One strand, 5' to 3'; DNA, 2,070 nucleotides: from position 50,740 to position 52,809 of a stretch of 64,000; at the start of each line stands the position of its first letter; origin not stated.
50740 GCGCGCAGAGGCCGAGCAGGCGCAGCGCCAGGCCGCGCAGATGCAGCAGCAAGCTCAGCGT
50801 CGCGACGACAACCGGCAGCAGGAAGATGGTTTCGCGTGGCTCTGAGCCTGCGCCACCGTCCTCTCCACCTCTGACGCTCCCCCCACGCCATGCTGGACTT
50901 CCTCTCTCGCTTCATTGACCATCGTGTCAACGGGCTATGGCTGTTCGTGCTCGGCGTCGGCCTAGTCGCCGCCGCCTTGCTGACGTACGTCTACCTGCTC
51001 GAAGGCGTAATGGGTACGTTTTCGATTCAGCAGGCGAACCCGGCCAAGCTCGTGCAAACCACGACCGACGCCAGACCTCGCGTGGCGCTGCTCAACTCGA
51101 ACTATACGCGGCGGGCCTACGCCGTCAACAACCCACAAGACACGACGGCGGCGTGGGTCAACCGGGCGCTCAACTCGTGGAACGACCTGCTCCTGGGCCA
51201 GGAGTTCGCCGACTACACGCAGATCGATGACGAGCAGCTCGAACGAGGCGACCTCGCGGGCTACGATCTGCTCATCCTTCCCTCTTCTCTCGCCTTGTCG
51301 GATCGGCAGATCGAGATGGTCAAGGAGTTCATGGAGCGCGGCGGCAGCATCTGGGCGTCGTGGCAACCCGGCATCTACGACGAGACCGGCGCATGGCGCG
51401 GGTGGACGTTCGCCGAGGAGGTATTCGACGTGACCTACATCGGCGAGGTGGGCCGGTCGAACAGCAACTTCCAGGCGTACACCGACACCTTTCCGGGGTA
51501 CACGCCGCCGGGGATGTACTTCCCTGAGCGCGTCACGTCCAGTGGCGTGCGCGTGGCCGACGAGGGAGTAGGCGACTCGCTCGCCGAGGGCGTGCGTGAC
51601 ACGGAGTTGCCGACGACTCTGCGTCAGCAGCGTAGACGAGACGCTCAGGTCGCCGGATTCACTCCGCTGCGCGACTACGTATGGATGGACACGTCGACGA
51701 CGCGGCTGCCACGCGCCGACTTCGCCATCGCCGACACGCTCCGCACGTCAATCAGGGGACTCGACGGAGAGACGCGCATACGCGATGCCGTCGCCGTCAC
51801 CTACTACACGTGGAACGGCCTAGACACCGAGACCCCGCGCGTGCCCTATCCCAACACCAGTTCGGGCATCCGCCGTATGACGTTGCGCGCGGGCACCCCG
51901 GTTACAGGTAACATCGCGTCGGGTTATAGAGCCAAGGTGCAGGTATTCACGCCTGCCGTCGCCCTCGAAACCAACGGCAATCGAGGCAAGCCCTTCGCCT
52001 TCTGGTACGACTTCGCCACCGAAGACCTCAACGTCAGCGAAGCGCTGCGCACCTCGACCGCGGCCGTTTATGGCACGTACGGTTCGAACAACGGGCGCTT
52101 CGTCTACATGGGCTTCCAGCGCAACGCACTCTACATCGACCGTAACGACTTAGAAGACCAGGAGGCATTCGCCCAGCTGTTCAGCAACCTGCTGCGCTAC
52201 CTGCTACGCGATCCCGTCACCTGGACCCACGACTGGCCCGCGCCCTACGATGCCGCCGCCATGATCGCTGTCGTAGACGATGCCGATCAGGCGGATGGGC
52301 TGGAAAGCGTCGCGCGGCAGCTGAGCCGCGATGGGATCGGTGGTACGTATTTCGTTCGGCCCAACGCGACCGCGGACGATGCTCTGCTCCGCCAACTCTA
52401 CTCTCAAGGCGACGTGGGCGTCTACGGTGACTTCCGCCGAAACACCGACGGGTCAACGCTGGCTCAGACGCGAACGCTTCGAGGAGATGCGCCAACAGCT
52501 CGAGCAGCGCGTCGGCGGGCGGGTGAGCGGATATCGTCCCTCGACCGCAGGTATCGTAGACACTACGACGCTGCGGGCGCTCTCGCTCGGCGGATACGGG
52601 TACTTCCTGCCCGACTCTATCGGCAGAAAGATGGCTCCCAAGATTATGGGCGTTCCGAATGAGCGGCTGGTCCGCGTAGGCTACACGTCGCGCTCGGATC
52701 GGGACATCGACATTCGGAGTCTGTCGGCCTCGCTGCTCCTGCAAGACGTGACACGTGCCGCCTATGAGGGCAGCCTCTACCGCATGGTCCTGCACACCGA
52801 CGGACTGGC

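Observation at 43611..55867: Co-oriented susC-susD / processive GT2 synthase / Gln-rich membrane protein / two giant paralogs: candidate uncharacterised exopolysaccharide locus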

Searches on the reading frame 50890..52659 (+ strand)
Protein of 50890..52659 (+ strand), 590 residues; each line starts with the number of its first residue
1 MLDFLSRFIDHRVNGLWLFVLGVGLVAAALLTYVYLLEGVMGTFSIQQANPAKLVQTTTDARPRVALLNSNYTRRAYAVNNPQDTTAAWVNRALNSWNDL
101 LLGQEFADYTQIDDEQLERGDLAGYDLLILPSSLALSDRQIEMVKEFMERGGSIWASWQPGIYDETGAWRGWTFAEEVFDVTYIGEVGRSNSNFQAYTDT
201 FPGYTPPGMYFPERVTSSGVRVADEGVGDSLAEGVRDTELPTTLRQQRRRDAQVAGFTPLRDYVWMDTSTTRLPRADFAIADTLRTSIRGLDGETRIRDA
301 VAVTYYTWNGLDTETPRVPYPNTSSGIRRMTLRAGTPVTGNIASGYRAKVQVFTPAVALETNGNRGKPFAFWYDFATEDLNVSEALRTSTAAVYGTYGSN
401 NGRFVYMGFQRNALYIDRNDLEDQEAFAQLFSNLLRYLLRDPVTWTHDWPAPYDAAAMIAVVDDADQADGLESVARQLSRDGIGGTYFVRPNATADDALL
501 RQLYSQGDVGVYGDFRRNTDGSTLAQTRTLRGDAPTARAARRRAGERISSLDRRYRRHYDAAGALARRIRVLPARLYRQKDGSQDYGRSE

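Call 4: search_protein_families(library=pfam, proteins=[window:50890-52659:+], max_evalue=0.01)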
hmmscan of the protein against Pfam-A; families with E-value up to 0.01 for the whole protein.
window:50890-52659:+ (590 aa): 1 family
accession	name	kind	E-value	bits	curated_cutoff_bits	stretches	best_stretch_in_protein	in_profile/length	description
PF08532.16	Glyco_hydro_42M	-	0.0046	16.9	25.8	0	120-167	53-100/207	Beta-galactosidase trimerisation domain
